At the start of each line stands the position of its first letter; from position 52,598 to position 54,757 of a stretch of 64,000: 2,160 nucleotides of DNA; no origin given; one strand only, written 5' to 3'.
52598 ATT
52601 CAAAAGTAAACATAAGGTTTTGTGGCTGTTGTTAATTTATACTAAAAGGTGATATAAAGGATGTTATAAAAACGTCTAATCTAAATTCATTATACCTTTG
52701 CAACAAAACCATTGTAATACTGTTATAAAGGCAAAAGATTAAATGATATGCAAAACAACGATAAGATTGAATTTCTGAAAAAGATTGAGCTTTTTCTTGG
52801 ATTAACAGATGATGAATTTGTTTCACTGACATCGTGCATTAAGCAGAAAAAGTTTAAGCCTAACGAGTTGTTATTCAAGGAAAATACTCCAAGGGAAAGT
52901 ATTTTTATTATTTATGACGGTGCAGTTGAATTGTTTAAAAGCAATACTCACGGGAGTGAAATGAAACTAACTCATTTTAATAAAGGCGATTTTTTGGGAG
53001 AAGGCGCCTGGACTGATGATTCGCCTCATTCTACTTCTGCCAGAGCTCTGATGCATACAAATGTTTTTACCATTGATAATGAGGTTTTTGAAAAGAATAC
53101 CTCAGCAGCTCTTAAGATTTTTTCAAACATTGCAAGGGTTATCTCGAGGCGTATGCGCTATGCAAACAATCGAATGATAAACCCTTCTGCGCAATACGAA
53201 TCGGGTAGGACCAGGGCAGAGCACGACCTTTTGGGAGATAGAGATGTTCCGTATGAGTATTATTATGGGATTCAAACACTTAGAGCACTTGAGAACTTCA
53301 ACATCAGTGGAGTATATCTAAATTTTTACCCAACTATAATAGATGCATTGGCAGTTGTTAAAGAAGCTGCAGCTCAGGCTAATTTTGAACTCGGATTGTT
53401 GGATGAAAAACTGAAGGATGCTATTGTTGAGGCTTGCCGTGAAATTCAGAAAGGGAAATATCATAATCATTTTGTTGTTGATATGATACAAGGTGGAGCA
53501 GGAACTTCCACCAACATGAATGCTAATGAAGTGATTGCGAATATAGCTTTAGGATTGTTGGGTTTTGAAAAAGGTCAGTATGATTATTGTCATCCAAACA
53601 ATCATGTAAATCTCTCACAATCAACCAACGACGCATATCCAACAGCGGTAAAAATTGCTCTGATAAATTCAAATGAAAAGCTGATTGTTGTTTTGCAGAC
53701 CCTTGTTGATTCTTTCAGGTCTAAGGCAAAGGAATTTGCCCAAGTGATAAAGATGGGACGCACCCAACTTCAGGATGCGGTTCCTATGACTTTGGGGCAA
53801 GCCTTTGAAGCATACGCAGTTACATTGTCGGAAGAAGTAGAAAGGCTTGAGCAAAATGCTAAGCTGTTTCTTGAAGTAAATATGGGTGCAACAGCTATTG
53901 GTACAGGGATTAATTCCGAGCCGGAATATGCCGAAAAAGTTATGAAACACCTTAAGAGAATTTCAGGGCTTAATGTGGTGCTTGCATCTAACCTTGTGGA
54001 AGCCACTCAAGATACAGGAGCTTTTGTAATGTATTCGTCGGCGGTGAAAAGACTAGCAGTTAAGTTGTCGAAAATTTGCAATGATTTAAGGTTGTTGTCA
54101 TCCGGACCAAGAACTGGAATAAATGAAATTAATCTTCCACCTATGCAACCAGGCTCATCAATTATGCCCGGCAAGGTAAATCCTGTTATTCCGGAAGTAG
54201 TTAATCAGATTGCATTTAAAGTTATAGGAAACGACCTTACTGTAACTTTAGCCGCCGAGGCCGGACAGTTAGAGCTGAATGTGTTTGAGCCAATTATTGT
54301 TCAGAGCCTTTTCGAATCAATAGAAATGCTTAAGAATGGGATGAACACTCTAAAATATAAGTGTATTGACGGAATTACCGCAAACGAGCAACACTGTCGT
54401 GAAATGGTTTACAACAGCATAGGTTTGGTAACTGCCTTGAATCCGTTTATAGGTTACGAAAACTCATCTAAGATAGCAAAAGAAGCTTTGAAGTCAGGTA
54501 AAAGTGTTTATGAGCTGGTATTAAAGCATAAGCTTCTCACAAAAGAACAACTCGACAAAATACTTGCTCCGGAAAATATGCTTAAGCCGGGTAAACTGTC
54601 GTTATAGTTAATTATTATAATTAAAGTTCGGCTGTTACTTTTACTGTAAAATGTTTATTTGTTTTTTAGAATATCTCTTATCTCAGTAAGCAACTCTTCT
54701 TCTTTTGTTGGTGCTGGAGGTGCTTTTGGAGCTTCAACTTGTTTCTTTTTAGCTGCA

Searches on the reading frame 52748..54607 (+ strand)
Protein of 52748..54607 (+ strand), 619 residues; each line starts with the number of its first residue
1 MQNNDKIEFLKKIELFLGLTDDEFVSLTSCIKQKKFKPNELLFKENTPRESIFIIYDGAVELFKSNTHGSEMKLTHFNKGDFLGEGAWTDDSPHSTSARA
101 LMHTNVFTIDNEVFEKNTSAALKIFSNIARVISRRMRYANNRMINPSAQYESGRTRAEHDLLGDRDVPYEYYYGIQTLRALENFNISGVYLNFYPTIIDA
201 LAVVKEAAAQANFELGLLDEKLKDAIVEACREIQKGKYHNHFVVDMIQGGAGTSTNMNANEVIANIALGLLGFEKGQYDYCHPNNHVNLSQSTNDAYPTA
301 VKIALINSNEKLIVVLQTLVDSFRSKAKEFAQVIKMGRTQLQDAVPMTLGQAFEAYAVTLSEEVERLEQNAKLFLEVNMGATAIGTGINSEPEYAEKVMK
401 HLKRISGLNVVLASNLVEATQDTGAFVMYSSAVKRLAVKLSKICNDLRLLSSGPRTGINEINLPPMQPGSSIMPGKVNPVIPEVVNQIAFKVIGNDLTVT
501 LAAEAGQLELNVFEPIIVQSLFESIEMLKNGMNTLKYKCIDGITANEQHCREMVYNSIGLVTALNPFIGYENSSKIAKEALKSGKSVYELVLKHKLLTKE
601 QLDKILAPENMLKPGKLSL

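Call 65: find_encoding_contigs(protein=window:52748-54607:+, flank=10000, max_places=1)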
Protein window:52748-54607:+ (619 aa): 4 contigs read that carry it; 1 place shown.
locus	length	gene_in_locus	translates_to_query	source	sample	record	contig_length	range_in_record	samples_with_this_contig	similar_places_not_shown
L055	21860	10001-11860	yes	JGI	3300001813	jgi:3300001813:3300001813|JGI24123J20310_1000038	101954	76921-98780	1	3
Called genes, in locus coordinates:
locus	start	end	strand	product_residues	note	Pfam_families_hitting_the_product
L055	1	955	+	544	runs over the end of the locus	PF01979:Amidohydro_1, PF07969:Amidohydro_3 (faint), PF13382:Adenine_deam_C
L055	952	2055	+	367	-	PF02492:cobW (faint), PF03308:MeaB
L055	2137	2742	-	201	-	PF06940:DUF1287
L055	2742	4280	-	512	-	PF00144:Beta-lactamase, PF11954:DUF3471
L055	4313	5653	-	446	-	PF02321:OEP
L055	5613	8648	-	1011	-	PF00873:ACR_tran, PF03176:MMPL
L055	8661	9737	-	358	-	PF25919:BSH_CusB (faint), PF25917:BSH_RND, PF25973:BSH_CzcB (weak), PF25876:HH_MFP_RND (weak), PF25954:Beta-barrel_RND_2, PF25967:RND-MFP_C, PF25989:YknX_C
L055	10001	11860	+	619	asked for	PF00027:cNMP_binding, PF00206:Lyase_1, PF10415:FumaraseC_C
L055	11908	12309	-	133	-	PF01741:MscL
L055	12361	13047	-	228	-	PF01545:Cation_efflux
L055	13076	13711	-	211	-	PF13489:Methyltransf_23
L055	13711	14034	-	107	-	PF01258:zf-dskA_traR (weak)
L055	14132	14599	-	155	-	PF04342:DMT_6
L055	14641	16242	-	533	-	PF00890:FAD_binding_2 (weak), PF01266:DAO, PF01593:Amino_oxidase, PF01946:Thi4 (weak), PF03486:HI0933_like (faint), PF07992:Pyr_redox_2 (weak), PF12831:FAD_oxidored (weak), PF13450:NAD_binding_8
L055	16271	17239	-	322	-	PF00106:adh_short, PF08659:KR, PF13561:adh_short_C2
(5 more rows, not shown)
